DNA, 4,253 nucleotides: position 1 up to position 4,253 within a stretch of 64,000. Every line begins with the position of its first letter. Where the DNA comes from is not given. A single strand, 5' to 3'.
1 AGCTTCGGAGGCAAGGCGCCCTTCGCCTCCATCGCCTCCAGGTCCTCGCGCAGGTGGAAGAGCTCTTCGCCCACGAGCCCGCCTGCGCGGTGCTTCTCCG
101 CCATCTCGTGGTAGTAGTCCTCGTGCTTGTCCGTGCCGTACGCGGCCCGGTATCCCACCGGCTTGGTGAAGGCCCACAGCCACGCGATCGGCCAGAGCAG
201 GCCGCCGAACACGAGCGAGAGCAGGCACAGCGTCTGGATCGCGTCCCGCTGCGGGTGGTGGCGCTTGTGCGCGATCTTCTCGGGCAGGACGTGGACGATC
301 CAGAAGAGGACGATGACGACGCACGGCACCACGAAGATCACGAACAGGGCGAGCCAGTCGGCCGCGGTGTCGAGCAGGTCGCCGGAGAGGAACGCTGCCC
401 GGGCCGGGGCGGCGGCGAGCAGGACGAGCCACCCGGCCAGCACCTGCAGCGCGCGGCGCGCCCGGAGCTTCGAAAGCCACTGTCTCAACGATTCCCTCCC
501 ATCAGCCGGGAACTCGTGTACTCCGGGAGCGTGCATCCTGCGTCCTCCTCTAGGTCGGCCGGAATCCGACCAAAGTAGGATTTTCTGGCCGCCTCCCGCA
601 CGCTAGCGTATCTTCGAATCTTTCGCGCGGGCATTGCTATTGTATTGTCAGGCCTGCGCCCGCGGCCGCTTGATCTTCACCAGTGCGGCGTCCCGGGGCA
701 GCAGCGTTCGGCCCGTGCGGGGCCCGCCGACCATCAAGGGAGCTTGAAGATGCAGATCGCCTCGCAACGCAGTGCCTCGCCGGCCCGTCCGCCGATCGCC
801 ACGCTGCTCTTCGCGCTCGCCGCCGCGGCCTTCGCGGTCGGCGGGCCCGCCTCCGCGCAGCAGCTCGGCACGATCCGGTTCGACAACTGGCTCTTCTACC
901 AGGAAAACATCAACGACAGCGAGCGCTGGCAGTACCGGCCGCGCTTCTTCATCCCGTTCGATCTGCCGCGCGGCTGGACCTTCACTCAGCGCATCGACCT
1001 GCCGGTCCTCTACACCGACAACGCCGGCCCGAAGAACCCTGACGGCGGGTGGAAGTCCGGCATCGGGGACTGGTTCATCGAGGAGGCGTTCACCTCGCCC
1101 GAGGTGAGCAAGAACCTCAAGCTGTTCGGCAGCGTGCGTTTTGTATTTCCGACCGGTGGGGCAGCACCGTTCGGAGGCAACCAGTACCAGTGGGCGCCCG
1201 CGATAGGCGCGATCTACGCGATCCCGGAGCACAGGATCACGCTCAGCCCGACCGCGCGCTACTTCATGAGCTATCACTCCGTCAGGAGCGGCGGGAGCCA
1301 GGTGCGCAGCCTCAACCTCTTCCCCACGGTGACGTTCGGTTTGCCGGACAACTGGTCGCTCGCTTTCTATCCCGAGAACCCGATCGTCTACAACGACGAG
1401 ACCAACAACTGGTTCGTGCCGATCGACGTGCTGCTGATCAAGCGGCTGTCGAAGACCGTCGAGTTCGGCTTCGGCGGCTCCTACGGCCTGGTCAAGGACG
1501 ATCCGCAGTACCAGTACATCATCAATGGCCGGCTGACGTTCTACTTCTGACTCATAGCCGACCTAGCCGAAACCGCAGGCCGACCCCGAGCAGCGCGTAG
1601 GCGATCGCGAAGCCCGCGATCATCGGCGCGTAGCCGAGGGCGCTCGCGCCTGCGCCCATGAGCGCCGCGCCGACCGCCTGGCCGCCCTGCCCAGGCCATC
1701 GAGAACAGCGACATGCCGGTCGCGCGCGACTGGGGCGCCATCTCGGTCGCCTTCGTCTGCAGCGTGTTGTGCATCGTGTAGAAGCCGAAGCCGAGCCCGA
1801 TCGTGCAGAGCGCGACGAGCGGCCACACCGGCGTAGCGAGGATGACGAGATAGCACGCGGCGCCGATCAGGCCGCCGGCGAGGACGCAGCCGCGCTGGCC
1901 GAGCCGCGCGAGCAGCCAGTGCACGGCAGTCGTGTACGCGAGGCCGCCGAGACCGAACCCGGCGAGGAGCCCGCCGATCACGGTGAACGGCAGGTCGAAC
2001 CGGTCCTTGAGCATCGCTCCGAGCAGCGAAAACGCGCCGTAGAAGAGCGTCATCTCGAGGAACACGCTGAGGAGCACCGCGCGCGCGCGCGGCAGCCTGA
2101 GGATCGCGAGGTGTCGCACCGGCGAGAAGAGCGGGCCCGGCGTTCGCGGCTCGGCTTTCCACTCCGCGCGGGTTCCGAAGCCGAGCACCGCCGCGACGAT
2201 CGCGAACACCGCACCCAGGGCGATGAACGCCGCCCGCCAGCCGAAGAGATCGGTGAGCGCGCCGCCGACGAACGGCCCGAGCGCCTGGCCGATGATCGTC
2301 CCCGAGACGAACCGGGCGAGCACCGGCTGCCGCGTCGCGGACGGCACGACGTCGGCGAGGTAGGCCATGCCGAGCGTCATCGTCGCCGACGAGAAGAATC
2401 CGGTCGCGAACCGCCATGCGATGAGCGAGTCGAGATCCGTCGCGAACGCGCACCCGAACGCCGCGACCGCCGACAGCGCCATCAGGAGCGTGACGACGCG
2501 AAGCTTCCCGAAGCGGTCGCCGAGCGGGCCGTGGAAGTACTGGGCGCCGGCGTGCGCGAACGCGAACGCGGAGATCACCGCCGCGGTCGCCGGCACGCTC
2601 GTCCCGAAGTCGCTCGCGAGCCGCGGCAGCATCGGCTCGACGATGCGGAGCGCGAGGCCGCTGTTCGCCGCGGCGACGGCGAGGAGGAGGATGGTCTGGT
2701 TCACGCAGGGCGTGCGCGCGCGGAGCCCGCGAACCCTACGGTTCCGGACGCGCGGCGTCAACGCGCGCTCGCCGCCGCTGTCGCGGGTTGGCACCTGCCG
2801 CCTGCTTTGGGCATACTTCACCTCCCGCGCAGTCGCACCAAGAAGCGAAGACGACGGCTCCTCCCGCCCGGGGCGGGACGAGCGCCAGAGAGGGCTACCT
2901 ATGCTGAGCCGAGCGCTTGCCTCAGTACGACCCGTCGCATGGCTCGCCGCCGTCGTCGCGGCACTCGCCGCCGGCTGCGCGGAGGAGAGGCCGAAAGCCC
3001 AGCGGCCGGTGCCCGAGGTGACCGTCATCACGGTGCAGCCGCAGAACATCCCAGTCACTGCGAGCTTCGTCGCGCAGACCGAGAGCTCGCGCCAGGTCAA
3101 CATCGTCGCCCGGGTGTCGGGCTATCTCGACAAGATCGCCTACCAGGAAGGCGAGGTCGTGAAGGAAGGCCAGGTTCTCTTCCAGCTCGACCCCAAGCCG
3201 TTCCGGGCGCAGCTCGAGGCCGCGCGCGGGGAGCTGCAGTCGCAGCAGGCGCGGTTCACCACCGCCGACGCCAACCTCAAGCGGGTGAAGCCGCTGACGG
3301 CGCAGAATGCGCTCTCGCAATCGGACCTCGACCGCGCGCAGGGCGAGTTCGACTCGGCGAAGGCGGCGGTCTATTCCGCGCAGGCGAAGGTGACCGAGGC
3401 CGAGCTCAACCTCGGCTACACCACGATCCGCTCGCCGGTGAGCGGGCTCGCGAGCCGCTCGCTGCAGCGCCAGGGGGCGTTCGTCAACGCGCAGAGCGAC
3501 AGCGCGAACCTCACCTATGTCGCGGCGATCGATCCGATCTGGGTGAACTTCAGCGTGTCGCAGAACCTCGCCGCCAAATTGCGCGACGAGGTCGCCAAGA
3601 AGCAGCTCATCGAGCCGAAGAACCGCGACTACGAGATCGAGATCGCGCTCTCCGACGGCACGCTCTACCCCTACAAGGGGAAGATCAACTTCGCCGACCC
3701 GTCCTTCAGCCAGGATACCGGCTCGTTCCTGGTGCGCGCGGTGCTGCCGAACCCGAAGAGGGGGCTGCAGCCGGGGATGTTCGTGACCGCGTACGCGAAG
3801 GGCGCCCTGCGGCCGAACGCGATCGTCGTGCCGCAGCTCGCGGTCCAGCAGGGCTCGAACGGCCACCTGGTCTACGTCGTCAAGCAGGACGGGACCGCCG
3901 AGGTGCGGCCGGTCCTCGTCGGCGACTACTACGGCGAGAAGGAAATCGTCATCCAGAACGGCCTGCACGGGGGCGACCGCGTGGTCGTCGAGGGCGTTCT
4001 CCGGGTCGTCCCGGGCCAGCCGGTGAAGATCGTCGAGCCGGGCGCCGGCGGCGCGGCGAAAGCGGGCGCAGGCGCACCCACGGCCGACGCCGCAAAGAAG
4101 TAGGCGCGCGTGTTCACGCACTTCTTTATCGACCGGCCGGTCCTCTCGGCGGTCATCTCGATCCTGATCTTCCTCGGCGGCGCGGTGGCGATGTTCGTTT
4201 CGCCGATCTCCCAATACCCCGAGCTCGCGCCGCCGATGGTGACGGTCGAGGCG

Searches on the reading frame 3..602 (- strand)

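Call 77: search_protein_families(library=pfam, proteins=[window:3-602:-], max_evalue=0.001)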
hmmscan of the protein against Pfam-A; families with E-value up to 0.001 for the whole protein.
window:3-602:- (200 aa): 2 families
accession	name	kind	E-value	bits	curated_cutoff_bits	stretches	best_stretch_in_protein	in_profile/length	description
PF11742.13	DUF3302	-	8.3e-17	61.5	32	1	82-145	2-65/77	Protein of unknown function (DUF3302)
PF14373.11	Imm_superinfect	-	0.00064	20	27.9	1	104-145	2-42/42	Superinfection immunity protein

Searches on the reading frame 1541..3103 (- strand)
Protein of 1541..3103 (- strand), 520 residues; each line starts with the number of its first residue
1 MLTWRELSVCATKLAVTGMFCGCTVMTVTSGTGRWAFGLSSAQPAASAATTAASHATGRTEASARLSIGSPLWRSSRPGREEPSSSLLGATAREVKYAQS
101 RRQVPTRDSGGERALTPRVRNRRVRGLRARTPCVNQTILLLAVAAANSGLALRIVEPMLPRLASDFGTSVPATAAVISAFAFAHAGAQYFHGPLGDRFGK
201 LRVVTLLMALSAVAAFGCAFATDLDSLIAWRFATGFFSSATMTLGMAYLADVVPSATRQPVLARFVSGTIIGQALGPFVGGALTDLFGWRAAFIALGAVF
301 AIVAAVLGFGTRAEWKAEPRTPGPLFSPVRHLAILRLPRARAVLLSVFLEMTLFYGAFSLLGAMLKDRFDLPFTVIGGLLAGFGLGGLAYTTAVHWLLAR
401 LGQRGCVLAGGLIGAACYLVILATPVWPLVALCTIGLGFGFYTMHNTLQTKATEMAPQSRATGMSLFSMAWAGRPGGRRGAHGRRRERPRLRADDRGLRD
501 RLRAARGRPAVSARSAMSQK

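Call 77: search_protein_families(library=pfam, proteins=[window:1541-3103:-], max_evalue=0.001)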
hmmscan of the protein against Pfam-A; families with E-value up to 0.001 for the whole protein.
window:1541-3103:- (520 aa): 5 families
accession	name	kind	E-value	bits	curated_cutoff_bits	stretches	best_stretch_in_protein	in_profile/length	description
PF07690.21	MFS_1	-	1.7e-46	159.2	33.4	1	141-472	1-340/347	Major Facilitator Superfamily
PF00083.30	Sugar_tr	-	3.5e-06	26.6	22.3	1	169-258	44-136/452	Sugar (and other) transporter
PF06779.20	MFS_4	-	5.7e-06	26.4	26.3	1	130-307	186-362/364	Uncharacterised MFS-type transporter YbfB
PF05977.19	MFS_3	-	4.5e-05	22.5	27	1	201-473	78-354/524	Transmembrane secretion effector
PF03137.26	OATP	-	0.00062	18.6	25.8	0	231-287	140-196/545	Organic Anion Transporter Polypeptide (OATP) family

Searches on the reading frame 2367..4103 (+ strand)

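Call 77: search_protein_families(library=pfam, proteins=[window:2367-4103:+], max_evalue=0.001)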
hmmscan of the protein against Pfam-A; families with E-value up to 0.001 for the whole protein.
window:2367-4103:+ (578 aa): 3 families
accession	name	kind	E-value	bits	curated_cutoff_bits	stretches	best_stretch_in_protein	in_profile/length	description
PF16576.10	HlyD_D23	-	2.2e-15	56.9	30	1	237-473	13-214/214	Barrel-sandwich domain of CusB or HlyD membrane-fusion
PF13437.12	HlyD_3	-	8.8e-12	46.1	22.2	1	353-470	1-106/106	HlyD family secretion protein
PF13533.13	Biotin_lipoyl_2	-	9e-07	29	29.8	1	244-275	1-32/32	Biotin-lipoyl like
